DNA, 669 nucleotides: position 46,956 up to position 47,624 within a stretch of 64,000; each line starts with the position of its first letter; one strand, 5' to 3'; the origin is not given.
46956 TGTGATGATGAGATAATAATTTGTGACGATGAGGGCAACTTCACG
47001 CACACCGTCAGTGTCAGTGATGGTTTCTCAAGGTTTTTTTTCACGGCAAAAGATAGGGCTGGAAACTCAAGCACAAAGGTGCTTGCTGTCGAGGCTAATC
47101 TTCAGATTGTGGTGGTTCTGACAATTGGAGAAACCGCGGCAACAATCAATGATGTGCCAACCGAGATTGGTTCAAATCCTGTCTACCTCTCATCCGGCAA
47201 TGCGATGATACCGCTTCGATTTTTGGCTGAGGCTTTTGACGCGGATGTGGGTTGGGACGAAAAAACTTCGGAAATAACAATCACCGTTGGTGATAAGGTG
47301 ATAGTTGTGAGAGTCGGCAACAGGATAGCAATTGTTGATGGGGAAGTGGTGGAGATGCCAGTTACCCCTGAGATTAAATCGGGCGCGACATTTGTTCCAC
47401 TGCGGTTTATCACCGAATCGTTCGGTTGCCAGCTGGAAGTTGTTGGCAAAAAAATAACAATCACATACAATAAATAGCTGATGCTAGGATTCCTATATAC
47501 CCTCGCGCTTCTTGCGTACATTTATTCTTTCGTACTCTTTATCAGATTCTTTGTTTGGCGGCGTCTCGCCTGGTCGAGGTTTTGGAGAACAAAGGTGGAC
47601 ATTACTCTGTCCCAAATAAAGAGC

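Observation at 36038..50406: Copper-amine-oxidase-N1-like 'stalk' module shared by at least six secreted proteins as a probable common anchoring device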

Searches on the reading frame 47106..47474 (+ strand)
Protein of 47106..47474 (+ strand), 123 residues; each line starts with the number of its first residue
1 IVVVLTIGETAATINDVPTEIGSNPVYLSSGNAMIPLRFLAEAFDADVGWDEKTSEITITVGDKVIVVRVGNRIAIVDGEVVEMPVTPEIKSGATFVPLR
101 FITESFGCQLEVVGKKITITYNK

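Call 29: search_solved_structures(query=A1, max_evalue=1, show_alignments=2)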
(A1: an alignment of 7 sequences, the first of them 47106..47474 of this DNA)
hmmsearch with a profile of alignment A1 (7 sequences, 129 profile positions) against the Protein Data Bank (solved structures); distinct sequences matched with E-value up to 1: 9.
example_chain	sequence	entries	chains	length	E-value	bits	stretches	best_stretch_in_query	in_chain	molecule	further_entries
1jrq_A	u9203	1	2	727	0.027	17.5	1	33-107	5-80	Copper amine oxidase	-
6ezz_A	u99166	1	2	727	0.028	17.4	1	33-107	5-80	Primary amine oxidase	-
1d6u_A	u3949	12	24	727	0.028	17.4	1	33-107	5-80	COPPER AMINE OXIDASE | AMINE OXIDASE | PRIMARY AMINE OXIDASE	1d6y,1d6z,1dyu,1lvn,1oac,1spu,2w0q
1qal_A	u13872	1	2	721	0.076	16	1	35-107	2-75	COPPER AMINE OXIDASE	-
1qaf_A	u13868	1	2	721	0.076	16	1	35-107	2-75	PROTEIN (COPPER AMINE OXIDASE)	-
1qak_A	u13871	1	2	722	0.076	16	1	35-107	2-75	COPPER AMINE OXIDASE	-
6grr_B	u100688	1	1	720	0.076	16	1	35-107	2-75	Amine oxidase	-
6grr_A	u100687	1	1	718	0.12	15.4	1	35-107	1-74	Amine oxidase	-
8rey_M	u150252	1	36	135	0.37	13.8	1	20-86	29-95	Flagellin-like protein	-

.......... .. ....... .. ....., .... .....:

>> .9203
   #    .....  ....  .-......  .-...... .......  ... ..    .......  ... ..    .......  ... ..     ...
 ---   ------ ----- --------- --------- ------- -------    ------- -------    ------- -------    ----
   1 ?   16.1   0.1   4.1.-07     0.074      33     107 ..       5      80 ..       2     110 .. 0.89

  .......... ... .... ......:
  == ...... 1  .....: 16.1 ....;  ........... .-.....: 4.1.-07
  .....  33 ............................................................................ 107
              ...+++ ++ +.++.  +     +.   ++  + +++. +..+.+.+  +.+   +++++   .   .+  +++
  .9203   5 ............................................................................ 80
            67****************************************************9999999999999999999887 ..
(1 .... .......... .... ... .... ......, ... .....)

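Call 30: find_homologous_proteins(query=A1, max_evalue=0.001)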
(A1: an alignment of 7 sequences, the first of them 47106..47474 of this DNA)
Query A1 (7 sequences) (123 aa, profile of the alignment): 28 proteins with E <= 0.001 among 2453 candidates.
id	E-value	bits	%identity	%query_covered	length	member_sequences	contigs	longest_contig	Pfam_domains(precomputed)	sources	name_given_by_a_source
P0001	2.5e-37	145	100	100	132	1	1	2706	PF07833.17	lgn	-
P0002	1.5e-32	130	33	85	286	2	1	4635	PF07833.17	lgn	-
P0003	6.5e-19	86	36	86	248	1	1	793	PF07833.17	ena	-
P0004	8.3e-16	76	35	96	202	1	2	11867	PF07833.17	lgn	-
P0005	1.4e-15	75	38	96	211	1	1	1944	PF07833.17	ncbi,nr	ncbi:MAG: hypothetical protein GX263_09300, partial [Firmicutes bacterium]|nr:hypothetical protein [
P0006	6.6e-15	73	36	84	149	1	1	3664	PF07833.17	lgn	-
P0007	2.7e-14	71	38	86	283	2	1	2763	PF18984.6,PF07833.17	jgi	jgi:hypothetical protein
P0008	1.6e-13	68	40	71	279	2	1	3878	PF07486.18,PF07833.17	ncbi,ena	-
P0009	1.8e-13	68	38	86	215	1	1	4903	PF07833.17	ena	-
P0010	3.8e-13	67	33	96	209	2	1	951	PF07833.17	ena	-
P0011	4.3e-13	67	30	72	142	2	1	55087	PF07833.17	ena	-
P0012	2.1e-12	65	32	90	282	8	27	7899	PF07833.17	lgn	-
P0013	2.3e-11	61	34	64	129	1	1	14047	PF07833.17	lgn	-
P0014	5.0e-11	60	28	79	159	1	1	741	PF07833.17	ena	-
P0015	7.9e-11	60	37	64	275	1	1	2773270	PF07833.17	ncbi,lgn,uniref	ncbi:copper amine oxidase N-terminal domain-containing protein [Moorella sp. ACPs]|uniref:copper ami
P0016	9.1e-11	60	35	67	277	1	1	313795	PF07833.17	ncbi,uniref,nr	ncbi:copper amine oxidase N-terminal domain-containing protein [Moorella sulfitireducens (nom. illeg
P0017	9.8e-11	59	33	98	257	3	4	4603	PF07833.17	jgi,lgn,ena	-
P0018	1.1e-10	59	37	73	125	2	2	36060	PF07833.17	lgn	-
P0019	1.1e-10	59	37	72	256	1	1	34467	PF07833.17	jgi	-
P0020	3.6e-10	58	30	59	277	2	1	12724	PF07833.17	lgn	-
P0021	4.5e-10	57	34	67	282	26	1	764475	PF07833.17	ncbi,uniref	ncbi:copper amine oxidase N-terminal domain-containing protein [Lysinibacillus xylanilyticus]|uniref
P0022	7.4e-10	57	34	63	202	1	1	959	PF07833.17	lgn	-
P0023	9.4e-10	56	33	72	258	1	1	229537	PF07833.17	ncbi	-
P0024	4.4e-9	54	34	80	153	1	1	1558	PF07833.17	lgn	-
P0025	7.0e-8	50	33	80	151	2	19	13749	PF07833.17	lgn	-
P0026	1.1e-7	50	34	72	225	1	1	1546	PF07833.17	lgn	-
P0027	5.4e-7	47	28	86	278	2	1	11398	PF07833.17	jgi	-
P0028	5.5e-5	41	41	54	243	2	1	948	PF07833.17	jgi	jgi:hypothetical protein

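Call 37: search_protein_representatives(alignment_id=A1)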
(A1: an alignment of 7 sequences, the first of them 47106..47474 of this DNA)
Query: 7 sequences, 129 profile positions. Proteins with E-value up to 0.001 (for the whole library): 41553; up to 1e-10: 11989; up to 1e-30: 18. The best 150 are listed.
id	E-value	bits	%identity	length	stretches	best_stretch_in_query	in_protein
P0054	1.8e-47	176.5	-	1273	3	10-126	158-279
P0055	6.6e-47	174.7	-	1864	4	10-108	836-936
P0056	5.2e-46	171.8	-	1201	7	2-128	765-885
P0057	1.9e-41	157.1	-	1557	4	12-120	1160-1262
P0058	3.7e-38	146.4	-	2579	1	2-129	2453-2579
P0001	7.9e-38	145.4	-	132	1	2-120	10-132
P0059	3.3e-37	143.4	-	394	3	25-127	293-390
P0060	5.2e-36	139.5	-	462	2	4-108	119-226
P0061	2.4e-33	130.9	-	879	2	12-120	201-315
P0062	4.2e-33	130.1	-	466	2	3-109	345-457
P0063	1.1e-32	128.8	-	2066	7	2-118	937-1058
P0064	1.7e-32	128.2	-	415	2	13-116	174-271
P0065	3.2e-32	127.2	-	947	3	16-122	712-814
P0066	6.1e-32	126.3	-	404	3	2-110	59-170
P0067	8.0e-32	126.0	-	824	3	9-119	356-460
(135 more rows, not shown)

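Call 50: predict_structure(alignment_id=A2)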
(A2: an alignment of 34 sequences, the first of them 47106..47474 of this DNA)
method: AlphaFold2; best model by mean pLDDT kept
length: 123 residues; sequences in the alignment: 34
mean_pLDDT: 96.7   pTM: 0.88
mean pLDDT of the five models: 96.7, 96.5, 96.4, 96.3, 95.8
residues with pLDDT >= 90: 120; 70-90: 3; 50-70: 0; < 50: 0
segments of 3 or more residues with pLDDT < 50: none
pLDDT, mean of each block of 10 residues (from residue 1): 97 97 95 97 96 97 97 98 98 97 97 98 85
secondary structure, 60 per line:
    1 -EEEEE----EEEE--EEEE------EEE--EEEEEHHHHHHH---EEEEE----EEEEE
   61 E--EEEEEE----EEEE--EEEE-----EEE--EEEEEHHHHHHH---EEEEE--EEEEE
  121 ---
elements in order: E2-6 E11-14 E17-20 E27-29 E32-36 H37-43 E47-51 E56-61 E64-69 E74-77 E80-83 E89-91 E94-98 H99-105 E109-113 E116-120

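Call 52: fold_search(model_id=the predicted structure, library=pdb)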
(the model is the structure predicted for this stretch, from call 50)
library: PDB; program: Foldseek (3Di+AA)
matches with E <= 10: 511; with E <= 0.001: 18
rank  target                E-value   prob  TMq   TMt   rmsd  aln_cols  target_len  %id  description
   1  1spu_B                2.1e-05  1.00  0.56  0.10   1.5        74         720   28  STRUCTURE OF OXIDOREDUCTASE (released 1997-03-12)
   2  6grr_B                2.9e-05  1.00  0.55  0.10   1.5        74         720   28  Crystal structure of Escherichia coli amine oxidase mutant I342F/E573Q (released 2018-09-05)
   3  6ezz_B                3.2e-05  1.00  0.55  0.10   1.5        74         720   28  Crystal structure of Escherichia coli amine oxidase mutant E573Q (released 2018-08-29)
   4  1qak_A                5.7e-05  1.00  0.56  0.10   1.4        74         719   28  THE ACTIVE SITE BASE CONTROLS COFACTOR REACTIVITY IN ESCHERICHIA COLI AMINE OXIDASE : X-RAY CRYSTALLOGRAPHIC STUDIES W (released 1999-08-24)
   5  1qal_B                6.8e-05  1.00  0.55  0.10   1.5        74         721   28  THE ACTIVE SITE BASE CONTROLS COFACTOR REACTIVITY IN ESCHERICHIA COLI AMINE OXIDASE : X-RAY CRYSTALLOGRAPHIC STUDIES W (released 1999-08-24)
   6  1oac_B                7.5e-05  1.00  0.55  0.10   1.5        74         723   28  CRYSTAL STRUCTURE OF A QUINOENZYME: COPPER AMINE OXIDASE OF ESCHERICHIA COLI AT 2 ANGSTROEMS RESOLUTION (released 1996-04-03)
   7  6ezz_A                8.4e-05  1.00  0.54  0.10   1.4        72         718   28  Crystal structure of Escherichia coli amine oxidase mutant E573Q (released 2018-08-29)
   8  1qaf_B                8.8e-05  1.00  0.55  0.10   1.5        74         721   28  THE ACTIVE SITE BASE CONTROLS COFACTOR REACTIVITY IN ESCHERICHIA COLI AMINE OXIDASE : X-RAY CRYSTALLOGRAPHIC STUDIES W (released 1999-08-23)
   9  6grr_A                9.9e-05  1.00  0.54  0.10   1.4        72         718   28  Crystal structure of Escherichia coli amine oxidase mutant I342F/E573Q (released 2018-09-05)
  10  1dyu_B                9.9e-05  1.00  0.55  0.10   1.5        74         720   28  The active site base controls cofactor reactivity in Escherichia coli amine oxidase: X-ray crystallographic studies wi (released 2000-02-29)
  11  1qak_B                1.0e-04  1.00  0.56  0.10   1.5        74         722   28  THE ACTIVE SITE BASE CONTROLS COFACTOR REACTIVITY IN ESCHERICHIA COLI AMINE OXIDASE : X-RAY CRYSTALLOGRAPHIC STUDIES W (released 1999-08-24)
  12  1oac_A                1.2e-04  1.00  0.55  0.10   1.5        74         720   28  CRYSTAL STRUCTURE OF A QUINOENZYME: COPPER AMINE OXIDASE OF ESCHERICHIA COLI AT 2 ANGSTROEMS RESOLUTION (released 1996-04-03)
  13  1jrq_B                1.2e-04  1.00  0.55  0.10   1.5        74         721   28  X-ray Structure Analysis of the Role of the Conserved Tyrosine-369 in Active Site of E. coli Amine Oxidase (released 2001-11-21)
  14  1dyu_A                1.3e-04  1.00  0.54  0.10   1.4        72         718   28  The active site base controls cofactor reactivity in Escherichia coli amine oxidase: X-ray crystallographic studies wi (released 2000-02-29)
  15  1jrq_A                1.4e-04  1.00  0.54  0.10   1.4        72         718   28  X-ray Structure Analysis of the Role of the Conserved Tyrosine-369 in Active Site of E. coli Amine Oxidase (released 2001-11-21)
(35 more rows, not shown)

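Call 76: search_protein_families(library=pfam, alignment_id=A5, max_evalue=0.00001)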
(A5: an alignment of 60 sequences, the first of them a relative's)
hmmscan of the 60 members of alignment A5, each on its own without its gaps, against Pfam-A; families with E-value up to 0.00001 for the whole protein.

A. member 1, P0059 (394 aa): 1 family
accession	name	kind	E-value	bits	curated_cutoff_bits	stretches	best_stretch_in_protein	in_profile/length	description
PF07833.16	Cu_amine_oxidN1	-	6.2e-72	238.9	24.2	3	281-390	3-108/108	Copper amine oxidase N-terminal domain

B. families by the number of members that match (of 60 scanned): 42 families (the first 25 are shown)
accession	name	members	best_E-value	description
PF07833.16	Cu_amine_oxidN1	60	1.8e-103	Copper amine oxidase N-terminal domain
PF12799.13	LRR_4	4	2.3e-60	Leucine Rich repeats (2 copies)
PF13855.12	LRR_8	4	2.2e-36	Leucine rich repeat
PF01520.23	Amidase_3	3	2.7e-52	N-acetylmuramoyl-L-alanine amidase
PF03734.19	YkuD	3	3.1e-28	L,D-transpeptidase catalytic domain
PF23598.1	LRR_14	3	3e-17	Leucine-rich repeat region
PF23952.1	LRR_EndoS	3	2.8e-12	Endo-beta-N-acetylglucosaminidase EndoS LRR domain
PF12682.12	Flavodoxin_4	2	1.9e-72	Flavodoxin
PF14580.12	LRR_9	2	3.2e-14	Leucine-rich repeat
PF00560.39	LRR_1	2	7.1e-10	Leucine Rich Repeat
PF12724.12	Flavodoxin_5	2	1.1e-08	Flavodoxin domain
PF25019.1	LRR_R13L1-DRL21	2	1.8e-07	R13L1/DRL21 LRRs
PF13516.12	LRR_6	2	2e-07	Leucine Rich repeat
PF00246.29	Peptidase_M14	1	1.9e-41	Zinc carboxypeptidase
PF00395.25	SLH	1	9.2e-34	S-layer homology domain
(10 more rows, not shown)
